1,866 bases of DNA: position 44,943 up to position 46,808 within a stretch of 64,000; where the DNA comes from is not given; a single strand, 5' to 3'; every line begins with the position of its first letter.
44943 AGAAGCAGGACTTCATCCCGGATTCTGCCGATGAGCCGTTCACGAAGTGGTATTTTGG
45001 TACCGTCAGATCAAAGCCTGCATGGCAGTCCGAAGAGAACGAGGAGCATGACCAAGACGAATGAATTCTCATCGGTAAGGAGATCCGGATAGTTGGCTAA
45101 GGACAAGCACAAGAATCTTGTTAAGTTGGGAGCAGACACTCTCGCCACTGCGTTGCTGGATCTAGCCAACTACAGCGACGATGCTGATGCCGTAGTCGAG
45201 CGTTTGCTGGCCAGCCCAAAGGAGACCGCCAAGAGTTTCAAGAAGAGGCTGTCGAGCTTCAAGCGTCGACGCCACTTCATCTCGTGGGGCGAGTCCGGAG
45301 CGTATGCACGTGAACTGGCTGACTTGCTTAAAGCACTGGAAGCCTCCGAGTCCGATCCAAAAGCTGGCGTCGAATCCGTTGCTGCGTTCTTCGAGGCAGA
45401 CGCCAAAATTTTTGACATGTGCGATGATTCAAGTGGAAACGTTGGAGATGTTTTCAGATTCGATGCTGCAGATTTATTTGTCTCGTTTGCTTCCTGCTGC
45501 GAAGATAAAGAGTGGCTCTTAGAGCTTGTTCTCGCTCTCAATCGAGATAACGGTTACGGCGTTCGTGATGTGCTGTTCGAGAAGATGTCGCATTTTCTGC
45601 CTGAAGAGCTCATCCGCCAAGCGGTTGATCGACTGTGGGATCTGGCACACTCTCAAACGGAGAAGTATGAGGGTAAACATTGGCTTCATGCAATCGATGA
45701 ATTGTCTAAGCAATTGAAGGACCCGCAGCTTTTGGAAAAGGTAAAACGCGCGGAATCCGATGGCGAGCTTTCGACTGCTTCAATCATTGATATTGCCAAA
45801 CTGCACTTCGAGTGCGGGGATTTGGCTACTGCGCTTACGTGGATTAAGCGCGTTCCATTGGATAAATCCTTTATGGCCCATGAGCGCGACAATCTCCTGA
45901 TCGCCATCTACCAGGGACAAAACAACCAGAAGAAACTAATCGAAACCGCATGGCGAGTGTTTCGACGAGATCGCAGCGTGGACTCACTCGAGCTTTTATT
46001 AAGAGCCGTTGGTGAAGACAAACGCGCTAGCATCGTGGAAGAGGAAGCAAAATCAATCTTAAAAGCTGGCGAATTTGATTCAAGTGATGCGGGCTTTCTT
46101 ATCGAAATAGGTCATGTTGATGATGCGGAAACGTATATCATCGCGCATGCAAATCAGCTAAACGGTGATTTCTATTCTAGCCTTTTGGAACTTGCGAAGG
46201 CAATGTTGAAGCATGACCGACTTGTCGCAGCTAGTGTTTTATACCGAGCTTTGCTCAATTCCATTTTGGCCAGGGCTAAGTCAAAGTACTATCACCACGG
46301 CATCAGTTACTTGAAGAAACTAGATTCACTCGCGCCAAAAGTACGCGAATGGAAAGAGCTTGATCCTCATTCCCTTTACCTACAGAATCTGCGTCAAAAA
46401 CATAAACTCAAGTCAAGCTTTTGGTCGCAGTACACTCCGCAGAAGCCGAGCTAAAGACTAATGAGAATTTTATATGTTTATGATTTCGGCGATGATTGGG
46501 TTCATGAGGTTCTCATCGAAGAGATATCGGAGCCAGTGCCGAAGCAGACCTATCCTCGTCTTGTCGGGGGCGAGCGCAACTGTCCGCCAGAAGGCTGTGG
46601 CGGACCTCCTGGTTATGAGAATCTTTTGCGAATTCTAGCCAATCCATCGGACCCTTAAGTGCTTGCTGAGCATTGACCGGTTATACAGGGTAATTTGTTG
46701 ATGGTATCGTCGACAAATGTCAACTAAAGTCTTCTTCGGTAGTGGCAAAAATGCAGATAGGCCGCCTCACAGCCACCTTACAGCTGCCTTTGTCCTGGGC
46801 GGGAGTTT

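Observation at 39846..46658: Three copies or fragments of a pRiA4b-ORF3-like gene partition the locus into cassettes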

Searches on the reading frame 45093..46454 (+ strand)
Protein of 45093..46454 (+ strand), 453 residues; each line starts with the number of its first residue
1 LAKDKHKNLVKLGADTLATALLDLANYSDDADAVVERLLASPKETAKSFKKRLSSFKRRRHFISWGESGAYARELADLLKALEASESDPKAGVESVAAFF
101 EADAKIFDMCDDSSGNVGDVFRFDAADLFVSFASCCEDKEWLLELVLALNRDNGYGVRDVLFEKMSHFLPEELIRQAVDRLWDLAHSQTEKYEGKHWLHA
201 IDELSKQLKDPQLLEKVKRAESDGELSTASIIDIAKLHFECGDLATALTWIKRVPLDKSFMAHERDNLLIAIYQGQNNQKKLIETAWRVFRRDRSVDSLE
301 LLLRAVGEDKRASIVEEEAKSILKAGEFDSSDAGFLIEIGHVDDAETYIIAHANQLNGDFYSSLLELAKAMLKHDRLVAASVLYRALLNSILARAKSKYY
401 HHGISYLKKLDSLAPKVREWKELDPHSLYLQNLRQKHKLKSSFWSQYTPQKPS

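Call 4: search_protein_families(library=pfam, proteins=[window:45093-46454:+], max_evalue=0.01)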
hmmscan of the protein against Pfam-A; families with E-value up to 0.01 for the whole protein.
window:45093-46454:+ (453 aa): 2 families
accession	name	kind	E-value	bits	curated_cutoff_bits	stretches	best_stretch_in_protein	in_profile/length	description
PF21810.3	DUF6880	-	1.2e-47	163.5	27.3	1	6-445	8-471/472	Family of unknown function (DUF6880)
PF14559.12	TPR_19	-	0.0033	18.1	25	0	227-257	24-54/68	Tetratricopeptide repeat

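Call 8: search_protein_families(library=ncbifam, proteins=[window:45093-46454:+], max_evalue=0.01)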
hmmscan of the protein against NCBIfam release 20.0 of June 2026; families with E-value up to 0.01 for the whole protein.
window:45093-46454:+ (453 aa): 0 families

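Call 45: find_related_loci(query=window:45093-46454:+, collection=metagenome_contigs, flank=6000)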
Query window:45093-46454:+ (453 aa) in metagenome_contigs; peptide patterns used: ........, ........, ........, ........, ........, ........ (x = any residue, [..] = any of these).
59 stretches matched a pattern, but none encodes a relative of the query by tblastn (E <= 1e-3).

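Call 50: find_related_loci(query=A4, collection=metagenome_contigs, flank=6000)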
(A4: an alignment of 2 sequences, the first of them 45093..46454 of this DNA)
Query A4 (453 aa) in metagenome_contigs; peptide patterns used: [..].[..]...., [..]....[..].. (x = any residue, [..] = any of these).
263 stretches matched a pattern; 4 encode a relative of the query (tblastn E <= 1e-3); 4 distinct loci.
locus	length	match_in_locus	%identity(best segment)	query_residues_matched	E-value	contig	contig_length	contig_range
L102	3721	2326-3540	45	44-449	2e-114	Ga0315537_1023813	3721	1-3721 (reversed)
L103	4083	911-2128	44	41-447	6e-110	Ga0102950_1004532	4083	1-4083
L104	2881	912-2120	43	44-447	4e-105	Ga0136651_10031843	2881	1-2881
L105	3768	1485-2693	40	44-447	1e-98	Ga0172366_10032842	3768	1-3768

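Call 64: find_homologous_proteins(query=window:45093-46454:+, max_evalue=1e-20)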
Query window:45093-46454:+ (453 aa): 262 proteins with E <= 1e-20 among 8000 candidates; the best 120 are listed.
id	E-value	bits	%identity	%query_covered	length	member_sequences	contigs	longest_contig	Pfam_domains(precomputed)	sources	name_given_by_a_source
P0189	2.1e-288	974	98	100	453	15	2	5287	PF21810.4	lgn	-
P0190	9.9e-248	840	83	100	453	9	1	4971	PF21810.4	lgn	-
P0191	2.4e-247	839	85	100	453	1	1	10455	PF21810.4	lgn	-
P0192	1.7e-243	826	82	100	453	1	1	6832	PF21810.4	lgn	-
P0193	4.3e-242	822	82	99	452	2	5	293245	PF21810.4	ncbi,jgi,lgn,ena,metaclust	jgi:hypothetical protein|metaclust:\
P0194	1.5e-227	774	78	99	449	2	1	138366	PF21810.4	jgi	-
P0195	1.3e-224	764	78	99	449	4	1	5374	PF21810.4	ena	-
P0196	2.2e-224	763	76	99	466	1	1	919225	PF21810.4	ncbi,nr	ncbi:MAG: hypothetical protein KIT34_02380 [Cyanobacteria bacterium TGS_CYA1]|nr:hypothetical protei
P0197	2.1e-216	737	74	99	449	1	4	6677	PF21810.4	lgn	-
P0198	9.7e-207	705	69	99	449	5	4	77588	PF21810.4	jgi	jgi:hypothetical protein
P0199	3.0e-201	687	69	100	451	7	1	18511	PF21810.4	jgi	jgi:hypothetical protein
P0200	3.1e-199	681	71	99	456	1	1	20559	PF21810.4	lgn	-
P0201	1.4e-198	678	68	99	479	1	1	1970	PF21810.4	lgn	-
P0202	1.3e-196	672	71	95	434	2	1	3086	PF21810.4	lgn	-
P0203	9.8e-196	669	68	100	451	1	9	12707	PF21810.4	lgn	-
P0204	1.2e-154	534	55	99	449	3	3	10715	PF21810.4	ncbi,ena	-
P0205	4.2e-151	522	53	99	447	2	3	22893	PF21810.4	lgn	-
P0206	4.5e-140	486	51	99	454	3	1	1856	PF21810.4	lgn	-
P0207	2.9e-137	476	51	96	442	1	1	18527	PF21810.4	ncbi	-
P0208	2.1e-136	474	49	99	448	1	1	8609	PF21810.4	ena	-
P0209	3.6e-136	473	50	98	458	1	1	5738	PF21810.4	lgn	-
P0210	4.7e-136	472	51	92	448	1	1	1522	PF21810.4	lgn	-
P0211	9.7e-136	471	48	99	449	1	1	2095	PF21810.4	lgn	-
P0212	5.9e-135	469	49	99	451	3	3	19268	PF21810.4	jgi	-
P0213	9.8e-135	468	49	99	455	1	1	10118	PF21810.4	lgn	-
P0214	1.3e-134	468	50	99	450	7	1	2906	PF21810.4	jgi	jgi:hypothetical protein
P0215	1.6e-134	467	49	99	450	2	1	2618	PF21810.4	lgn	-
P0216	2.3e-134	467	49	98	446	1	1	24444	PF21810.4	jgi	jgi:uncharacterized protein DUF6880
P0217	6.0e-134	465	48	99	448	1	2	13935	PF21810.4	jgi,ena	-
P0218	6.5e-134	465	49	98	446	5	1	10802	PF21810.4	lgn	-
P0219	1.5e-133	464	50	99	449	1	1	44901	PF21810.4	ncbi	ncbi:MAG: DUF6880 family protein [Acidiferrobacter sp.]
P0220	3.4e-133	463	49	98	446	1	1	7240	PF21810.4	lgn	-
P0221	7.0e-133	462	49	99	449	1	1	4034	PF21810.4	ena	-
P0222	1.4e-132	461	49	99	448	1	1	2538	PF21810.4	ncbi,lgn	-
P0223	1.4e-132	461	49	98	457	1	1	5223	PF21810.4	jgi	-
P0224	1.8e-132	461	49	99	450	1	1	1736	PF21810.4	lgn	-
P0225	2.2e-132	460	50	99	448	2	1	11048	PF21810.4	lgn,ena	-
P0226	2.5e-132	460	49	99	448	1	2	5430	PF21810.4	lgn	-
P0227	7.0e-132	459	48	99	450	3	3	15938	PF21810.4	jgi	-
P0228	8.9e-132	458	48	98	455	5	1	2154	PF21810.4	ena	-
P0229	1.4e-131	458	49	98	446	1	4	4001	PF21810.4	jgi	-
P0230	1.6e-131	457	49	99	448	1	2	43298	PF21810.4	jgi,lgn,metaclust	metaclust:\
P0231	1.9e-131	457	48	98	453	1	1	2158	PF21810.4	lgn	-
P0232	2.3e-131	457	48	99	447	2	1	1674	PF21810.4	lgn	-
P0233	6.1e-131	456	49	98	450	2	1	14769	PF14559.13,PF21810.4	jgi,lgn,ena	-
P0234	2.6e-130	454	47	99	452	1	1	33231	PF21810.4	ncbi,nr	ncbi:MAG: hypothetical protein HQM13_22400 [SAR324 cluster bacterium]|nr:hypothetical protein [SAR32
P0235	5.2e-130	453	49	99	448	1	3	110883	PF21810.4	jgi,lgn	-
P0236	5.2e-130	453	48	97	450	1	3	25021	PF21810.4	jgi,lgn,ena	-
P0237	1.1e-129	451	47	99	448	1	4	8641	PF21810.4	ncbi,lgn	-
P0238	1.4e-129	451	48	93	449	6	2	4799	PF21810.4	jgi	-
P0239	2.0e-129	451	50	92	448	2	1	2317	PF21810.4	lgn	-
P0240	2.0e-129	451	49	99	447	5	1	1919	PF21810.4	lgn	-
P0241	2.1e-129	451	47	99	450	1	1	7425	PF21810.4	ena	-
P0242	2.5e-129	450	49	93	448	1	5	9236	PF21810.4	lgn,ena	-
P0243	3.1e-129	450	47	99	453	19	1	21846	PF21810.4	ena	-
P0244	3.1e-129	450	48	93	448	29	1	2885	PF21810.4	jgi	-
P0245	3.3e-129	450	49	98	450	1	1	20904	PF21810.4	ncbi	-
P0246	3.5e-129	450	47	100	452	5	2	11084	PF14559.13,PF21810.4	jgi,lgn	jgi:hypothetical protein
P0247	3.7e-129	450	49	99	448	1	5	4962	PF21810.4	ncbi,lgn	-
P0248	4.8e-129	449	49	99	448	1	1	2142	PF21810.4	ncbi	-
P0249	6.0e-129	449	48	99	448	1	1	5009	PF21810.4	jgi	jgi:Family of unknown function (DUF6880)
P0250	6.7e-129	449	47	93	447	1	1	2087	PF21810.4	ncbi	-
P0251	9.6e-129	448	48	92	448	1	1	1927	PF21810.4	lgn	-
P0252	1.7e-128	447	49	99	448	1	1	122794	PF21810.4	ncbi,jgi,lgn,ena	-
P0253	1.9e-128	447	48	98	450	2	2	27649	PF21810.4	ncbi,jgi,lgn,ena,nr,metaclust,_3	ncbi:MAG: hypothetical protein GX139_12610 [Armatimonadetes bacterium]|jgi:hypothetical protein|nr:h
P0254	2.2e-128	447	49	99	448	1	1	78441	PF21810.4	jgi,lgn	-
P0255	2.5e-128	447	49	98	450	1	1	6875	PF21810.4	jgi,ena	-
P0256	2.8e-128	447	47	98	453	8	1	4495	PF21810.4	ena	-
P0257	3.7e-128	446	48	99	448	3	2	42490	PF21810.4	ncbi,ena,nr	ncbi:MAG TPA: hypothetical protein PLN25_04775 [Deltaproteobacteria bacterium]|nr:hypothetical prote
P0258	4.1e-128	446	49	99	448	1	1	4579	PF21810.4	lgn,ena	-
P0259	4.4e-128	446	50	99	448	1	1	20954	PF21810.4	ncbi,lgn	-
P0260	4.6e-128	446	47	99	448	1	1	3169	PF21810.4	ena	-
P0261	4.6e-128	446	47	99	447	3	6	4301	PF21810.4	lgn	-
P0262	7.8e-128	445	47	99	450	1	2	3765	PF21810.4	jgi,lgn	jgi:hypothetical protein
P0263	9.6e-128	445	47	99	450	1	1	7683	PF21810.4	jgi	jgi:hypothetical protein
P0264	1.6e-127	444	52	90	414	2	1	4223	PF21810.4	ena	-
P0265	1.8e-127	444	47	99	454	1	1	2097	PF21810.4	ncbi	-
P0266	3.3e-127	443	48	99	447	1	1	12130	PF21810.4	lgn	-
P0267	3.3e-127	443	48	98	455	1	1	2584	PF21810.4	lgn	-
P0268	3.4e-127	443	48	93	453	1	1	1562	PF21810.4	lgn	-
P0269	4.4e-127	443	48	99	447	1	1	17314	PF21810.4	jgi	jgi:uncharacterized protein DUF6880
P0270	5.4e-127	443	47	94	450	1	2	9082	PF14559.13,PF21810.4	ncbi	-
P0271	5.5e-127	443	48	98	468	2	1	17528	PF14559.13,PF21810.4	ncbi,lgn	-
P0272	7.6e-127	442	47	100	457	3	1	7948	PF21810.4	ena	-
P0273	1.2e-126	441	47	99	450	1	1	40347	PF21810.4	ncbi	-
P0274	1.2e-126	441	47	99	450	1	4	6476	PF21810.4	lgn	-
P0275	1.6e-126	441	48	98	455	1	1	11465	PF21810.4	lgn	-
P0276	2.3e-126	441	48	99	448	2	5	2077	PF14559.13,PF21810.4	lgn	-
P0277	3.4e-126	440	48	98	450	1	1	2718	PF21810.4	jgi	jgi:hypothetical protein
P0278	4.2e-126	440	46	100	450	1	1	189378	PF14559.13,PF21810.4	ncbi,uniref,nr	ncbi:MAG: hypothetical protein CSA61_00765 [Neptuniibacter caesariensis]|uniref:Uncharacterized prot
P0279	5.1e-126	439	48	99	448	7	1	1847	PF21810.4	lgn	-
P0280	5.5e-126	439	46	100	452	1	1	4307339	PF21810.4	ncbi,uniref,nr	ncbi:hypothetical protein DGMP_34880 [Desulfomarina profundi]|uniref:Uncharacterized protein n=1 Tax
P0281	9.3e-126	438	47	99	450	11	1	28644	PF21810.4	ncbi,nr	ncbi:MAG TPA: hypothetical protein DDY22_02915 [Geobacter sp.]|nr:hypothetical protein [Geobacter sp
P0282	2.6e-125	437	48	99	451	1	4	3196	PF21810.4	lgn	-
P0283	3.7e-125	437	46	93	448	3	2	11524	PF14559.13,PF21810.4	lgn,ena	-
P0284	4.1e-125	436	47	93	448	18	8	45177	PF21810.4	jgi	jgi:hypothetical protein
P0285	4.4e-125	436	46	99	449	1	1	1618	PF14559.13,PF21810.4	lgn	-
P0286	5.6e-125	436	48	99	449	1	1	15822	PF21810.4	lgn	-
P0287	5.8e-125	436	49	90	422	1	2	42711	PF21810.4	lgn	-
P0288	6.9e-125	436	48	99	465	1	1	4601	PF21810.4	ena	-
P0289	7.6e-125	435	46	100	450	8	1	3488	PF21810.4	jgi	jgi:hypothetical protein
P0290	1.0e-124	435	51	90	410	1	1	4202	PF21810.4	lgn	-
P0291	1.4e-124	435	47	99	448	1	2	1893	PF21810.4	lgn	-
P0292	3.5e-124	433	48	99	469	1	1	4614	PF21810.4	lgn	-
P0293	3.5e-124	433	47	100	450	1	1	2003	PF21810.4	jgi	jgi:hypothetical protein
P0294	5.6e-124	433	46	93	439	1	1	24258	PF21810.4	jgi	-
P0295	8.2e-124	432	47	99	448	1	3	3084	PF21810.4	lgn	-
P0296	1.2e-123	432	47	99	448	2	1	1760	PF21810.4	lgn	-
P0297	1.2e-123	432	46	99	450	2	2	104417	PF14559.13,PF21810.4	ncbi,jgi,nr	ncbi:MAG: hypothetical protein C4522_12535 [Desulfobacteraceae bacterium]|nr:MAG: hypothetical prote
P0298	1.8e-123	431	48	98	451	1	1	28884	PF14559.13,PF21810.4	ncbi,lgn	ncbi:MAG: DUF6880 family protein [Armatimonadota bacterium]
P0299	2.7e-123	430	46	99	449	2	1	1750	PF21810.4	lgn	-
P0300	5.6e-123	429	45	99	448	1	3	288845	PF14559.13,PF21810.4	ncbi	-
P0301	9.8e-123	429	46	100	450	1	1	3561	PF21810.4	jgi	jgi:hypothetical protein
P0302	1.2e-122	428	45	99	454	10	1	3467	PF21810.4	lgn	-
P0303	2.2e-122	427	48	95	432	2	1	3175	PF21810.4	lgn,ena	-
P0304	2.4e-122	427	47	99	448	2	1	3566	PF21810.4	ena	-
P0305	3.9e-122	427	47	100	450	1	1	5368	PF21810.4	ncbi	ncbi:MAG: hypothetical protein V1897_10510 [Pseudomonadota bacterium]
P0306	3.9e-122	427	46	98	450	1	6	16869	PF21810.4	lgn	-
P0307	1.4e-121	425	44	94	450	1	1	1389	PF21810.4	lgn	-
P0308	1.7e-121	424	46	99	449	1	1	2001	PF21810.4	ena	-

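Call 65: find_encoding_contigs(protein=P0189, flank=10000, max_places=6)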
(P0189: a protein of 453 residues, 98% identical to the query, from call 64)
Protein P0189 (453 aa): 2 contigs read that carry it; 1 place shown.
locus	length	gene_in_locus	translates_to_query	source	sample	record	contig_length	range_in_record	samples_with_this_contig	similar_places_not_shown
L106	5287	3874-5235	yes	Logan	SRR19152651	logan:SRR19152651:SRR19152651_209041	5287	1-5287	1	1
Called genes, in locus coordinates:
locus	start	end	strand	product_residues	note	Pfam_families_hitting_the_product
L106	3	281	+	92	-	?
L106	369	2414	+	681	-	-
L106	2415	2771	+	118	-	-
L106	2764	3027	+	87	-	-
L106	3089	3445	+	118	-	-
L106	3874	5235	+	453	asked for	PF21810:DUF6880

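Call 69: find_encoding_contigs(protein=P0193, flank=10000, max_places=5)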
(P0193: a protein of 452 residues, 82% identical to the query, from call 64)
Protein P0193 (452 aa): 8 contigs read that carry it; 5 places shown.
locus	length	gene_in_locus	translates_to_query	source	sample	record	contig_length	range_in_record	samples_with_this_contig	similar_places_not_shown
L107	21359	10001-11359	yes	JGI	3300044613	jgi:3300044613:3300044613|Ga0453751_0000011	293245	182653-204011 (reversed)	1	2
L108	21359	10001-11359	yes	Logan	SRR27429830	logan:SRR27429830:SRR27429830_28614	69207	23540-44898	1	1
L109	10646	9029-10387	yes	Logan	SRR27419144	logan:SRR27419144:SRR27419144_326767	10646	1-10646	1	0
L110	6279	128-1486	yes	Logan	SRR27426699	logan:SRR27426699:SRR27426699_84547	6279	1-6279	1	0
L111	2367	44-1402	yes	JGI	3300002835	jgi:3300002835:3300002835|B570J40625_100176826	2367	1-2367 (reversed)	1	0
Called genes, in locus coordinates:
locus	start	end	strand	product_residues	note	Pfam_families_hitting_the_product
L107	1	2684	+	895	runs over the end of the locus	PF00004:AAA, PF01434:Peptidase_M41 (weak)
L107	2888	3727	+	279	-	PF13367:PrsW-protease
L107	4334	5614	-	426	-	PF13173:AAA_14, PF13635:DUF4143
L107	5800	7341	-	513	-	PF14311:DUF4379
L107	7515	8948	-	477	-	PF07719:TPR_2 (faint)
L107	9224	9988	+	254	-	-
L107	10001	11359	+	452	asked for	PF21810:DUF6880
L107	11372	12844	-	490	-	PF02661:Fic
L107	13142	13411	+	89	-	-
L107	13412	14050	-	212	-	-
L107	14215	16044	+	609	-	PF00069:Pkinase, PF07714:PK_Tyr_Ser-Thr, PF03109:ABC1 (weak), PF17667:Pkinase_fungal (weak), PF13424:TPR_12 (weak)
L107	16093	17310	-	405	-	-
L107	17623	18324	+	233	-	-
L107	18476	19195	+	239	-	PF02146:SIR2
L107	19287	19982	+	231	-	PF07719:TPR_2 (faint), PF14559:TPR_19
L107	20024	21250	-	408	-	-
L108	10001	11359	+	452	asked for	PF21810:DUF6880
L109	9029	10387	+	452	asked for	PF21810:DUF6880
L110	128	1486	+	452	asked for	PF21810:DUF6880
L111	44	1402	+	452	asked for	PF21810:DUF6880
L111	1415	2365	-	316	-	?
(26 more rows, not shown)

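Call 78: search_protein_families(library=padloc, proteins=[window:45093-46454:+], max_evalue=0.001)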
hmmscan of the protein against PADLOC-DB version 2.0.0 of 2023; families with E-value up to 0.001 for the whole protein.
window:45093-46454:+ (453 aa): 0 families

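Call 79: search_protein_families(library=phrogs, proteins=[window:45093-46454:+], max_evalue=0.001)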
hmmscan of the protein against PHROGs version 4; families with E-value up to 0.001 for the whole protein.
window:45093-46454:+ (453 aa): 0 families

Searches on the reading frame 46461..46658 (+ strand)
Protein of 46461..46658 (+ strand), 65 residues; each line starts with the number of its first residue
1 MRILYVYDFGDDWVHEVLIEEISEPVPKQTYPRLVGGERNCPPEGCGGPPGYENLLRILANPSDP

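Call 30: find_encoding_contigs(protein=window:46461-46658:+, flank=10000, max_places=10)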
Protein window:46461-46658:+ (65 aa): 23 contigs read that carry it; 10 places shown.
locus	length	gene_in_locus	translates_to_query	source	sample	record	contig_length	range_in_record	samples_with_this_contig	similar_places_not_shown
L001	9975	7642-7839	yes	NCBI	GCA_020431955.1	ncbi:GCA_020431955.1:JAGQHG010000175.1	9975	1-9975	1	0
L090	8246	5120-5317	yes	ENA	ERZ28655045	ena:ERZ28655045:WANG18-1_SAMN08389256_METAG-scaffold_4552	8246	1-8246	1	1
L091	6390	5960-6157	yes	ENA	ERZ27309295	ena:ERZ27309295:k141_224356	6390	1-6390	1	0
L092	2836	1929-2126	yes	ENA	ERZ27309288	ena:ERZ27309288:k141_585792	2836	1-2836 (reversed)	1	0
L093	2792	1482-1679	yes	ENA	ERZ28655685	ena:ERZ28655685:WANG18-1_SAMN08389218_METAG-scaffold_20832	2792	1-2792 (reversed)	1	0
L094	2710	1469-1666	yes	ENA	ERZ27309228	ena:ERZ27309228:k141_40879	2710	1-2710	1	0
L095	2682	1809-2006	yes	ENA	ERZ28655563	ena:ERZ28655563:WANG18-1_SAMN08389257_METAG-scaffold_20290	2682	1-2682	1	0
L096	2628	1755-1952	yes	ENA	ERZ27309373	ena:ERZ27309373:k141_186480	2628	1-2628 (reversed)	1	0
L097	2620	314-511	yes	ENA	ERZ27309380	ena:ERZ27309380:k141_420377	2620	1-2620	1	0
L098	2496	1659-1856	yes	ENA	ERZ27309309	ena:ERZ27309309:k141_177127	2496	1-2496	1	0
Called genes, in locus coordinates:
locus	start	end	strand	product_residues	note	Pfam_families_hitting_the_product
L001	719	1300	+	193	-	PF07929:PRiA4_ORF3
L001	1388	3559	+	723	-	-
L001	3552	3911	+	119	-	-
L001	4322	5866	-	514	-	PF02661:Fic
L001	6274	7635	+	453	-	PF21810:DUF6880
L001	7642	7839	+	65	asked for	PF07929:PRiA4_ORF3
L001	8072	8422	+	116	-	-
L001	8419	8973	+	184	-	PF13744:HTH_37 (weak), PF01381:HTH_3, PF12844:HTH_19 (faint), PF13560:HTH_31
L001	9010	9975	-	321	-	?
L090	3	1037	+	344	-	?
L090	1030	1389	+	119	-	-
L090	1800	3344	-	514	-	PF02661:Fic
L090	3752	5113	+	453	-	PF21810:DUF6880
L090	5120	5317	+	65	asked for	PF07929:PRiA4_ORF3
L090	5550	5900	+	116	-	-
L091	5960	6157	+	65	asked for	PF07929:PRiA4_ORF3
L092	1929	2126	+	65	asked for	PF07929:PRiA4_ORF3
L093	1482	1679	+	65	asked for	PF07929:PRiA4_ORF3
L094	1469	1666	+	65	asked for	PF07929:PRiA4_ORF3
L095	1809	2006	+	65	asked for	PF07929:PRiA4_ORF3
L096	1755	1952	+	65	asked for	PF07929:PRiA4_ORF3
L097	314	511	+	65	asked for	PF07929:PRiA4_ORF3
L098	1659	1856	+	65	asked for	PF07929:PRiA4_ORF3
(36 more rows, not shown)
